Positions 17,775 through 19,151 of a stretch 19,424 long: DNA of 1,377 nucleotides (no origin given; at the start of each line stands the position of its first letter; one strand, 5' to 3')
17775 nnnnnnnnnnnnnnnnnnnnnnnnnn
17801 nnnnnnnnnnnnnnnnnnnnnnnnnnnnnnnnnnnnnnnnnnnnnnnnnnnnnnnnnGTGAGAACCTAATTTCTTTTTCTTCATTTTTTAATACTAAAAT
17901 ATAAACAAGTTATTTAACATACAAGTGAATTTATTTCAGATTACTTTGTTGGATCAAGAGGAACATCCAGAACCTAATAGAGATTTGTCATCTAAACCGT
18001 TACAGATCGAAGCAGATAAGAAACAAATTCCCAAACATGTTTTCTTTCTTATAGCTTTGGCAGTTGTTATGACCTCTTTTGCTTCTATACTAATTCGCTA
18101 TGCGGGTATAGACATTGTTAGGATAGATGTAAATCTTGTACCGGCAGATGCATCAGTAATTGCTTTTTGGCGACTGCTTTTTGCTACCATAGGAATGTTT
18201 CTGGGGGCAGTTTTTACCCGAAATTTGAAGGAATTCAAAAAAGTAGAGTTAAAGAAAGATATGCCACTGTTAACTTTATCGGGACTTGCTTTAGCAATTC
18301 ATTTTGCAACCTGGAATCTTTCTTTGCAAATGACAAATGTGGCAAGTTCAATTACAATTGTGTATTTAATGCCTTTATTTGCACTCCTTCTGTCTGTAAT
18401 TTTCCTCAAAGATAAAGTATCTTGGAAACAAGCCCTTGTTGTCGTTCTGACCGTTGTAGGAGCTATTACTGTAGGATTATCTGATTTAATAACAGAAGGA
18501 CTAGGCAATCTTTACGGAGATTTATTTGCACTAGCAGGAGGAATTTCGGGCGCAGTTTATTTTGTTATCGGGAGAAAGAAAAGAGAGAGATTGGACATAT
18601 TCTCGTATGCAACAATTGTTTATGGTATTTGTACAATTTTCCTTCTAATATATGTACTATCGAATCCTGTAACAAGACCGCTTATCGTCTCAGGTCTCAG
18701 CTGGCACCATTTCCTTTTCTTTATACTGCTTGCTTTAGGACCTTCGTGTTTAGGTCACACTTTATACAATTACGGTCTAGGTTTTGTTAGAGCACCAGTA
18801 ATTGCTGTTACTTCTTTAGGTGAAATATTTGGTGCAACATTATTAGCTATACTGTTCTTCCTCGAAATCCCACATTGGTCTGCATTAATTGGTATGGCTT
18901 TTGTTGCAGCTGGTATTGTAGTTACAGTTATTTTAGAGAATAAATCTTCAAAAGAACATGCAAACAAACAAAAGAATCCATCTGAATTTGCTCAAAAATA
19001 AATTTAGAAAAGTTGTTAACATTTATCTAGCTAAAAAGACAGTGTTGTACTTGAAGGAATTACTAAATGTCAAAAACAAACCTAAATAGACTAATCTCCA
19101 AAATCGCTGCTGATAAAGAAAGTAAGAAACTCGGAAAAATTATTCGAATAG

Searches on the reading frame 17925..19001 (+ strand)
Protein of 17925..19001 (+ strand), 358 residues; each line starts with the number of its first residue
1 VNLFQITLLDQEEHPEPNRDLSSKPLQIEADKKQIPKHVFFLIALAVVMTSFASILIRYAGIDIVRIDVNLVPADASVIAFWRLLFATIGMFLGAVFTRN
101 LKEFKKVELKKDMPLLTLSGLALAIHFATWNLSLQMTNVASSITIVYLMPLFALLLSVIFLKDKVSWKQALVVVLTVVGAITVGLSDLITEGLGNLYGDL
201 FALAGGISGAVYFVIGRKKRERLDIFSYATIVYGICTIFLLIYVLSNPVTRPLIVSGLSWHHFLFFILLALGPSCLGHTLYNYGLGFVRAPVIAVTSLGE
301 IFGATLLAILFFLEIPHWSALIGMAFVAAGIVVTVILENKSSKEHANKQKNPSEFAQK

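Call 4: search_protein_families(library=pfam, proteins=[window:17925-19001:+], max_evalue=0.1)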
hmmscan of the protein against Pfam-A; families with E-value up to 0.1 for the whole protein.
window:17925-19001:+ (358 aa): 3 families
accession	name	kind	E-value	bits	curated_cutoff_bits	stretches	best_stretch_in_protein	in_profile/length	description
PF00892.27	EamA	-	4.7e-28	98.6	28.2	2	41-183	5-133/135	EamA-like transporter family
PF03151.22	TPT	-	3.4e-05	23.8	30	1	87-185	40-137/291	Triose-phosphate Transporter family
PF04246.17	RseC_MucC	-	0.03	14.7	24.4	1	132-182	56-106/130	Positive regulator of sigma(E), RseC/MucC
